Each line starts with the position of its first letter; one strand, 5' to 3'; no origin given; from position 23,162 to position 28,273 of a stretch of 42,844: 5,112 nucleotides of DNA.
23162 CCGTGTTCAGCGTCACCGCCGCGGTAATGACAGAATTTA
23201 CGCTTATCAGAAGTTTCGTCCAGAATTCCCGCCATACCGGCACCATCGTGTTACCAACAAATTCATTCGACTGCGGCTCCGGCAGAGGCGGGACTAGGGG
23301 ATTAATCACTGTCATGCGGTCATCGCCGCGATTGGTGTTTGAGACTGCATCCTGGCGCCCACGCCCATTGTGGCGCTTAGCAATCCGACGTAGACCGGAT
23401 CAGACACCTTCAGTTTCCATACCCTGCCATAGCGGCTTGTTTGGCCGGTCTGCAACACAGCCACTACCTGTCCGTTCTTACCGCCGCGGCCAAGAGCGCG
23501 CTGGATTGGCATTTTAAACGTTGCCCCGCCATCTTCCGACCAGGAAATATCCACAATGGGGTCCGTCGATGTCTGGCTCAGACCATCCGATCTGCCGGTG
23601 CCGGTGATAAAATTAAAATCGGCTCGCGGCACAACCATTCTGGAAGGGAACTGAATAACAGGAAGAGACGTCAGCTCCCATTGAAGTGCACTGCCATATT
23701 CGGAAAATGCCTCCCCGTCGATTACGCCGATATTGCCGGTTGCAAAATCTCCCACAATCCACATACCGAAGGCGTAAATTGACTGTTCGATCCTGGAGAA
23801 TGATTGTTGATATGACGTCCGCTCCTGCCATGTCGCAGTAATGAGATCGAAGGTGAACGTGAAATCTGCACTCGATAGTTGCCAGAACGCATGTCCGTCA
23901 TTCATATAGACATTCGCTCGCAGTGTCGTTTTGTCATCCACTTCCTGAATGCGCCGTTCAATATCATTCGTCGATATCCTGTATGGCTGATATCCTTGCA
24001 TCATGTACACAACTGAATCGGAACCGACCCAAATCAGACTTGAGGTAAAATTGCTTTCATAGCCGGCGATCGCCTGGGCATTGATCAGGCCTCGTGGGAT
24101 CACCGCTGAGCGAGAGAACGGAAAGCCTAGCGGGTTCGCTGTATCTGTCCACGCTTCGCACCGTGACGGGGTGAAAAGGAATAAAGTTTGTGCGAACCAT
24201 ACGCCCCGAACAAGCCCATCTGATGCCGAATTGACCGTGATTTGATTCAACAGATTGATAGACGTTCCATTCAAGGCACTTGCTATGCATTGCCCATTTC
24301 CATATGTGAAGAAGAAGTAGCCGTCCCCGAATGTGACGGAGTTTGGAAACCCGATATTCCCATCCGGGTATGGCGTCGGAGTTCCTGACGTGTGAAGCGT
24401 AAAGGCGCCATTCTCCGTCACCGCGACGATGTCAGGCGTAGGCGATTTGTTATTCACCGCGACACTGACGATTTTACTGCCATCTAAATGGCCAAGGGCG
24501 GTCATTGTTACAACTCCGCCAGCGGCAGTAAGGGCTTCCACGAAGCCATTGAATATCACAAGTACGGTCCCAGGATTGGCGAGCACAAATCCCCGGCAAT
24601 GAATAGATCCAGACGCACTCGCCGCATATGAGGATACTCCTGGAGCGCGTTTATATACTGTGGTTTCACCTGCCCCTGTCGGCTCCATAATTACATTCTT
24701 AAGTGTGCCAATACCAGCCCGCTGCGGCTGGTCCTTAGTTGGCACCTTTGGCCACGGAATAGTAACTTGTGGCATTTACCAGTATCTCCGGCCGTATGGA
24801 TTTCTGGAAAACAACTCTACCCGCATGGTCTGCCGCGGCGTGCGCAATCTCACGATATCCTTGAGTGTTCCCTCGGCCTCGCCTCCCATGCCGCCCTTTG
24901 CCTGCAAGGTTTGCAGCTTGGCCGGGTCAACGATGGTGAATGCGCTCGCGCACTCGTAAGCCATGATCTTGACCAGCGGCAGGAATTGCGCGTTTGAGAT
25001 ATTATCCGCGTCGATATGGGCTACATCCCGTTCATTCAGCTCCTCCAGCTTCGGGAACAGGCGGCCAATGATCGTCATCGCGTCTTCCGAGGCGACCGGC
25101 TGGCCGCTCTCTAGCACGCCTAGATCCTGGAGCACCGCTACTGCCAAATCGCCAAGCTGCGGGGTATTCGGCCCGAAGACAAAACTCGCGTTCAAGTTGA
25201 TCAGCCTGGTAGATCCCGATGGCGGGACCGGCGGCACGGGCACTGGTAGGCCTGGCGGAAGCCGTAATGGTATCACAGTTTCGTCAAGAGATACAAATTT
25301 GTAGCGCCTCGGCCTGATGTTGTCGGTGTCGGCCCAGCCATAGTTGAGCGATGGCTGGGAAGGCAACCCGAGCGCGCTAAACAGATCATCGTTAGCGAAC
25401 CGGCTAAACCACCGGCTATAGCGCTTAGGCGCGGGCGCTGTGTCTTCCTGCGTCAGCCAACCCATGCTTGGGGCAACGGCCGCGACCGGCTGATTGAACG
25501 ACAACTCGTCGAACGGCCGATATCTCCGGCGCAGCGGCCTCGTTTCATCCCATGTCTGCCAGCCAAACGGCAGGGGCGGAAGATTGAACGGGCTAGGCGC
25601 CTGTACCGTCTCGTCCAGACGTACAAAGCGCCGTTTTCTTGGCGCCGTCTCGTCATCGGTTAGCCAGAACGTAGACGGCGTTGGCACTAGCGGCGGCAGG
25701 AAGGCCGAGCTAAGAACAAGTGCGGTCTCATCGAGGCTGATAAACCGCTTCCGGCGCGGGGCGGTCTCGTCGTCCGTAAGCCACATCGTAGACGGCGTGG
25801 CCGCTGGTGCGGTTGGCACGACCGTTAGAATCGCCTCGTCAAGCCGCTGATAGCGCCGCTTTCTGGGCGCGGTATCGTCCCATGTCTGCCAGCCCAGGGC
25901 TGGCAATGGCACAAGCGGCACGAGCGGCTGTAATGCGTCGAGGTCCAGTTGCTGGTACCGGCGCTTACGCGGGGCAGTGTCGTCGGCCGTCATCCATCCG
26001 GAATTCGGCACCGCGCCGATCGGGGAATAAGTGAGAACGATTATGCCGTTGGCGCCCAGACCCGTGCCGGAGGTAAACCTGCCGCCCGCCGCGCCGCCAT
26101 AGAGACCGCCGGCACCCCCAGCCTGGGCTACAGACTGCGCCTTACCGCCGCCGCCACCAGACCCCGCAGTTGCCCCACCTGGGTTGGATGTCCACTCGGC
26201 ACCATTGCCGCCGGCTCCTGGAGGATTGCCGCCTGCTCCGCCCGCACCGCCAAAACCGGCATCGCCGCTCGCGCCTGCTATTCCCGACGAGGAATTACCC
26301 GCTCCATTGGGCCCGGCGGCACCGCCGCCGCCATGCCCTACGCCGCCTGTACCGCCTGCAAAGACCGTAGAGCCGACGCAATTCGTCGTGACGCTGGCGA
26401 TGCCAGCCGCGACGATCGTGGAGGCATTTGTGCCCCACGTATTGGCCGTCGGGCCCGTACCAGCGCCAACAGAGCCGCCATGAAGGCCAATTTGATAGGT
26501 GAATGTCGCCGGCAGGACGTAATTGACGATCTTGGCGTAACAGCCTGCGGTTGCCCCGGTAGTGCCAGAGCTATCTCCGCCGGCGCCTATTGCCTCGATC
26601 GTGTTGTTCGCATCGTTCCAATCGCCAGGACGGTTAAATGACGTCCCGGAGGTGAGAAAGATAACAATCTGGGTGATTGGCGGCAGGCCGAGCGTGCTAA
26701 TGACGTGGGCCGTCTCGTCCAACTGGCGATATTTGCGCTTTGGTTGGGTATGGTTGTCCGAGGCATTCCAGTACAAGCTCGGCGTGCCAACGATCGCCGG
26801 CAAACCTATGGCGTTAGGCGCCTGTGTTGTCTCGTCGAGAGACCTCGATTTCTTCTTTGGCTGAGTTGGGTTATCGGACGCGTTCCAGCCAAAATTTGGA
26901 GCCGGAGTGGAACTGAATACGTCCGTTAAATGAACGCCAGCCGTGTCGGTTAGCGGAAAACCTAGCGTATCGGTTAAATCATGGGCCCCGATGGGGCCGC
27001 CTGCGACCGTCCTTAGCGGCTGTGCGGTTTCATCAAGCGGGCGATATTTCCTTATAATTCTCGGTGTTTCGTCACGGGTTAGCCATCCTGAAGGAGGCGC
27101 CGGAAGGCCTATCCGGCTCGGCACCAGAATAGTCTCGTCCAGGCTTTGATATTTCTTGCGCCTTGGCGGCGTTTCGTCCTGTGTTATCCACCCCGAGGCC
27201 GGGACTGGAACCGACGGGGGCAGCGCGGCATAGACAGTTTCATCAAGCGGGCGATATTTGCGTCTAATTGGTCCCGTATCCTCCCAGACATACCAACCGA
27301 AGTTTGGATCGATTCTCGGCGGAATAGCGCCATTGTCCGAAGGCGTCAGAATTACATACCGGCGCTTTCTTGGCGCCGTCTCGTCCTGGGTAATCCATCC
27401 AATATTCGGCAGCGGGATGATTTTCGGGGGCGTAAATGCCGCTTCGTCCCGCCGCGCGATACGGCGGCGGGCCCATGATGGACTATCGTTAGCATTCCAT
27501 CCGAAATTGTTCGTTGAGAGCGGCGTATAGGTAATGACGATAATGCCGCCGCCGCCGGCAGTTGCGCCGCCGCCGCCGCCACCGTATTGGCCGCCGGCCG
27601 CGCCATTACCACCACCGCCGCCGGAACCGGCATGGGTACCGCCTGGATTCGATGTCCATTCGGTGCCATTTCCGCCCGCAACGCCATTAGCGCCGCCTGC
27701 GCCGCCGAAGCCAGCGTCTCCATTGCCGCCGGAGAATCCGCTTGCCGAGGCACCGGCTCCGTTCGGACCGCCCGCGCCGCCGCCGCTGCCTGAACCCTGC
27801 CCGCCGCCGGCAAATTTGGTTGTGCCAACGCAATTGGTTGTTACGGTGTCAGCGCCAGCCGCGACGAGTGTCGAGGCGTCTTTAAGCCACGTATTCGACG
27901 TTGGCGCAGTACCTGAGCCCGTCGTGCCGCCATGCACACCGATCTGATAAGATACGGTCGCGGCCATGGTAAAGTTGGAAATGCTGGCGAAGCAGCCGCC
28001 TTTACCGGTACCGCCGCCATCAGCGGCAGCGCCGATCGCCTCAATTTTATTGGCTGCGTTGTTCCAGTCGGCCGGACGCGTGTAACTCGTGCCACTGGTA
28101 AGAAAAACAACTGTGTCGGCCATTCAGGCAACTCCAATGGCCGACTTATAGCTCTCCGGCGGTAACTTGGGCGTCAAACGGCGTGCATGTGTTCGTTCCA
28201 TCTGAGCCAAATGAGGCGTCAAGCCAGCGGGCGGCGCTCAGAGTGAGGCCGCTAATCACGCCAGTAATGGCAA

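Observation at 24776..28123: Head-to-tail adaptor (gp4-like) fused to a 970-aa internally duplicated extension with 14 copies of a W-x-DET-x-PRKRRY-x-x-LDET unit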

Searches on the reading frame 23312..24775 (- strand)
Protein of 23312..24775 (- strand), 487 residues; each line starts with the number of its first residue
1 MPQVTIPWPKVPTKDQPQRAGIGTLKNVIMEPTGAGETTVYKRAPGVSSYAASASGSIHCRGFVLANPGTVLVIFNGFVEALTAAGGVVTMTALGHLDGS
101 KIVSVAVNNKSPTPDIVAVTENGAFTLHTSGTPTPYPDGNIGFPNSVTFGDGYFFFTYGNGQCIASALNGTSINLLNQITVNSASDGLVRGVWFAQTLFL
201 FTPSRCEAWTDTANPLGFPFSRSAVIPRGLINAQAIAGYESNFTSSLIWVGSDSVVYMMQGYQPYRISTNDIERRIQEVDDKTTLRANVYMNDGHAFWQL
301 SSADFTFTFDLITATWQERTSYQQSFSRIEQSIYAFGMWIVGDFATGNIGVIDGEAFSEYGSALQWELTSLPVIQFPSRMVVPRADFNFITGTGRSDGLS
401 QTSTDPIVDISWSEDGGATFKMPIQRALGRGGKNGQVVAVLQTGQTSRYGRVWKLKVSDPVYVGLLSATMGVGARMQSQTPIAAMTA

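Call 5: search_protein_families(library=pfam, proteins=[window:23312-24775:-], max_evalue=0.01)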
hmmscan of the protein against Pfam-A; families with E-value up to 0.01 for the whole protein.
window:23312-24775:- (487 aa): 0 families

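Call 6: search_protein_families(library=phrogs, proteins=[window:23312-24775:-], max_evalue=0.01)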
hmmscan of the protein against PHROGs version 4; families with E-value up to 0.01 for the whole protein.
window:23312-24775:- (487 aa): 1 family
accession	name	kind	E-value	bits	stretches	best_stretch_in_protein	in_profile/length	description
phrog_578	-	connector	3.1e-73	247.9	1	1-480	1-477/486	head closure Hc3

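Call 26: search_dna_similar(query=window:23312-24775:-, collection=phages, mode=protein, max_evalue=1e-10, max_rows=30, rows=spread)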
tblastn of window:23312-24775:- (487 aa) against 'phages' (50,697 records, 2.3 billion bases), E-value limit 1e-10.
Records with a match: 38; places in all: 38; records where one place covers at least 80% of the query: 1.
Best place of each record, by identity: <60% 38.
By first word of the organism name: Vibrio 18; Caudoviricetes 5; Xylella 3; Shewanella 2; Rhodoferax 2; Thalassomonas 2; Pseudanabaena 1; Phage 1; Xanthomonas 1; Bacteriophage 1; and 2 more.
By host as written in the record: Vibrio crassostreae 10; - 7; Vibrio vulnificus 2; Shewanella inventionis KX27 2; Rhodoferax sp. IMCC26218 2; Vibrio tasmaniensis 2; Thalassomonas loyana LMG 22536 2; Xylella fastidiosa 2; and 9 more.
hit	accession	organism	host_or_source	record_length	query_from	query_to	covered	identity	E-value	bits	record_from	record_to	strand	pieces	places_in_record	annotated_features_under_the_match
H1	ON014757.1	Pseudanabaena phage Pam5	Pseudanabaena sp.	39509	1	462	95%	36.5%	1e-63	229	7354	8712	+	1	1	head completion protein | adaptor protein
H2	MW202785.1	Caudoviricetes sp.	Manatee Spring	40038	89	469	78%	28.8%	3e-20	100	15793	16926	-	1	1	phage stabilization protein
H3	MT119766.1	Xanthomonas phage PBR31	Xanthomonas campestris pv. campestris ...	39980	182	470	59%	30.1%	5e-20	100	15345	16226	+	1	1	tail tubular protein B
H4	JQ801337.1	Vibrio phage VvAW1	Vibrio vulnificus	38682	162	472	64%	27.9%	1e-26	120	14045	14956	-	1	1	hypothetical protein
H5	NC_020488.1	Vibrio phage VvAW1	Vibrio vulnificus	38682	162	472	64%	27.9%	1e-26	120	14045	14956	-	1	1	head closure Hc3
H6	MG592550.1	Vibrio phage 1.184.A._10N.286.49.A5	Vibrio cyclitrophicus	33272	162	461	62%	28.2%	8e-25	114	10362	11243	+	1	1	stabilization protein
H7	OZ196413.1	Vibrio phage D478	Seawater and oysters mix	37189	162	461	62%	27.9%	5e-24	112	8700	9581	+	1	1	head closure Hc3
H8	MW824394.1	Vibrio phage 41E34.2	Vibrio crassostreae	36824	162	461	62%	27.9%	1e-22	108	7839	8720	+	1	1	putative packaged DNA stabilization protein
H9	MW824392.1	Vibrio phage 34E29.1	Vibrio crassostreae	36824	162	461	62%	27.9%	1e-22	108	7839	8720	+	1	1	hypothetical protein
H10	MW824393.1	Vibrio phage 36E38.1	Vibrio crassostreae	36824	162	461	62%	27.9%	1e-22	108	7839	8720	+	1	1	packaged DNA stabilization protein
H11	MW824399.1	Vibrio phage 44E38.2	Vibrio crassostreae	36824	162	461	62%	27.9%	1e-22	108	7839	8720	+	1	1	hypothetical protein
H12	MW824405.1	Vibrio phage 75E35.1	Vibrio crassostreae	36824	162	461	62%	27.9%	1e-22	108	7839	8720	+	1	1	hypothetical protein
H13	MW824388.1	Vibrio phage 24E30.2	Vibrio crassostreae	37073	162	461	62%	27.9%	1e-22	108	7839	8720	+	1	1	hypothetical protein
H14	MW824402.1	Vibrio phage 64E30.1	Vibrio crassostreae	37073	162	461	62%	27.9%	1e-22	108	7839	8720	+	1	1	hypothetical protein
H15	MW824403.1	Vibrio phage 66E30.1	Vibrio crassostreae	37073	162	461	62%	27.9%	1e-22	108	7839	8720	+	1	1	packaged DNA stabilization protein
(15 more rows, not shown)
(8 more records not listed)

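Call 27: get_annotated_region(hit=H1, flank=8000)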
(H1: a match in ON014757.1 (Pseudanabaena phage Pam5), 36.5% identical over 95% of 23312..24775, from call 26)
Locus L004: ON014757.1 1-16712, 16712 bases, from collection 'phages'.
description: Pseudanabaena phage Pam5, complete genome.
organism: Pseudanabaena phage Pam5 (NCBI taxid 2936521)
taxonomy: Viruses; Duplodnaviria; Heunggongvirae; Uroviricota; Caudoviricetes
host: Pseudanabaena sp.; source: water samples from the Lake Chaohu; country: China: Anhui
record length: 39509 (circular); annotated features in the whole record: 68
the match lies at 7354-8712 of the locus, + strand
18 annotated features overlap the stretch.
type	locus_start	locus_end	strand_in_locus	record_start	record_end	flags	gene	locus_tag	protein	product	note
CDS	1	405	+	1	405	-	-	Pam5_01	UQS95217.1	terminase small subunit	TerS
CDS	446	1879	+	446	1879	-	-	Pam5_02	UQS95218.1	terminase large subunit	TerL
CDS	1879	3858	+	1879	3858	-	-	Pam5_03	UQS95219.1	portal protein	Portal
CDS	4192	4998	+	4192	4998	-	-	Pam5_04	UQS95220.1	scaffolding protein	Scaffolding protein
CDS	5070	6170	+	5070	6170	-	-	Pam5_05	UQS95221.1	major capsid protein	Major capsid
CDS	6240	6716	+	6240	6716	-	-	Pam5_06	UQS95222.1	cement protein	Cement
CDS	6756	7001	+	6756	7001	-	-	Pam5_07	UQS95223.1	hypothetical protein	-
CDS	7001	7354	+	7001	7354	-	-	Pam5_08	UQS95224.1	adaptor protein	Adaptor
CDS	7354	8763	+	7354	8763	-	-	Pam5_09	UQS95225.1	head completion protein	Head completion protein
CDS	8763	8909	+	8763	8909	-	-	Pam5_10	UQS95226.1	hypothetical protein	-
CDS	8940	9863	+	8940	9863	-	-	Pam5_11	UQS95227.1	hypothetical protein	-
CDS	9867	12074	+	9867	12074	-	-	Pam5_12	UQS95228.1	tail lysozyme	Phage tail lysozyme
CDS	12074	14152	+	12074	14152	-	-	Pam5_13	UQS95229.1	hypothetical protein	-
CDS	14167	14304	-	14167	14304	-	-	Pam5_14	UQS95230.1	hypothetical protein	-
CDS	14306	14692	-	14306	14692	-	-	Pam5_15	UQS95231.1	hypothetical protein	-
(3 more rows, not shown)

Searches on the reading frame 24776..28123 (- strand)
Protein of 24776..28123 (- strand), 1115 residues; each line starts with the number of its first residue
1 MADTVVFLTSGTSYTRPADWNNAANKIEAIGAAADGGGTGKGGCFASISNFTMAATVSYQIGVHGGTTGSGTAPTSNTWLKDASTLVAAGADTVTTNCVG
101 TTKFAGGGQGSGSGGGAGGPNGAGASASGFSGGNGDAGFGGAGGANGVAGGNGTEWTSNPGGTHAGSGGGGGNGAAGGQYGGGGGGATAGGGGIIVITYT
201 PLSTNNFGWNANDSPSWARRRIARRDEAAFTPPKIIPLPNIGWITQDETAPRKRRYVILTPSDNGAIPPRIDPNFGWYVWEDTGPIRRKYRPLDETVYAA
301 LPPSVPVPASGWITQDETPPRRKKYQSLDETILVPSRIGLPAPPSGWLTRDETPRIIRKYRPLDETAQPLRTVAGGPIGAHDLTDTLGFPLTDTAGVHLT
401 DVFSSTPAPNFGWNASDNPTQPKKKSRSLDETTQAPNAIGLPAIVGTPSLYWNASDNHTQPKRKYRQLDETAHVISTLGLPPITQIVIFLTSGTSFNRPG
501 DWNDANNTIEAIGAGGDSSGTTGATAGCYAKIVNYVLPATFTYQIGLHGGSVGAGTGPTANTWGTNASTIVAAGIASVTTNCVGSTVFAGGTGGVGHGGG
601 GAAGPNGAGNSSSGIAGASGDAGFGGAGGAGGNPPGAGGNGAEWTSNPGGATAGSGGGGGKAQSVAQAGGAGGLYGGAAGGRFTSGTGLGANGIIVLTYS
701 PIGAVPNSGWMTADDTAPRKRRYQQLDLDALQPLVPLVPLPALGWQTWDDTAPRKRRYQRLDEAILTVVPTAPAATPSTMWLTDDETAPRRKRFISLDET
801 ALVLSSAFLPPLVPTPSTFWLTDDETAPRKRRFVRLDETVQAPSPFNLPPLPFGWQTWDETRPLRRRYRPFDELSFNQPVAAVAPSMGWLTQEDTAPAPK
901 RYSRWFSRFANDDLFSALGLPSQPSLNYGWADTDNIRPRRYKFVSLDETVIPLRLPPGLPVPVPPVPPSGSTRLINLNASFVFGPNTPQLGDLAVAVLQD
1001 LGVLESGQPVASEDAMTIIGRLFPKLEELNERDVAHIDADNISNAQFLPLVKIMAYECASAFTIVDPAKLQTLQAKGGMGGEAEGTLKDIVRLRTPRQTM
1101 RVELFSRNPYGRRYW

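Call 5: search_protein_families(library=pfam, proteins=[window:24776-28123:-], max_evalue=0.01)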
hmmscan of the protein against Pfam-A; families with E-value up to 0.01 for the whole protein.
window:24776-28123:- (1115 aa): 0 families

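Call 6: search_protein_families(library=phrogs, proteins=[window:24776-28123:-], max_evalue=0.01)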
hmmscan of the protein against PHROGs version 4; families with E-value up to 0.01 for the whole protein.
window:24776-28123:- (1115 aa): 1 family
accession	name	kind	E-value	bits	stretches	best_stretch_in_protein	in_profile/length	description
phrog_29314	-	unknown function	7.7e-06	26.9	1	991-1113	8-133/137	-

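Call 24: search_dna_similar(query=window:24776-28123:-, collection=phages, mode=protein, max_evalue=0.001, max_rows=25)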
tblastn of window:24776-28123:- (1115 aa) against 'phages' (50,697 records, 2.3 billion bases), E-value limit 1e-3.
No match.

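Call 116: search_protein_families(library=ncbifam, proteins=[window:24776-28123:-], max_evalue=0.1)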
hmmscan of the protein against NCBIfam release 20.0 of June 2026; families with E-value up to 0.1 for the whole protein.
window:24776-28123:- (1115 aa): 0 families
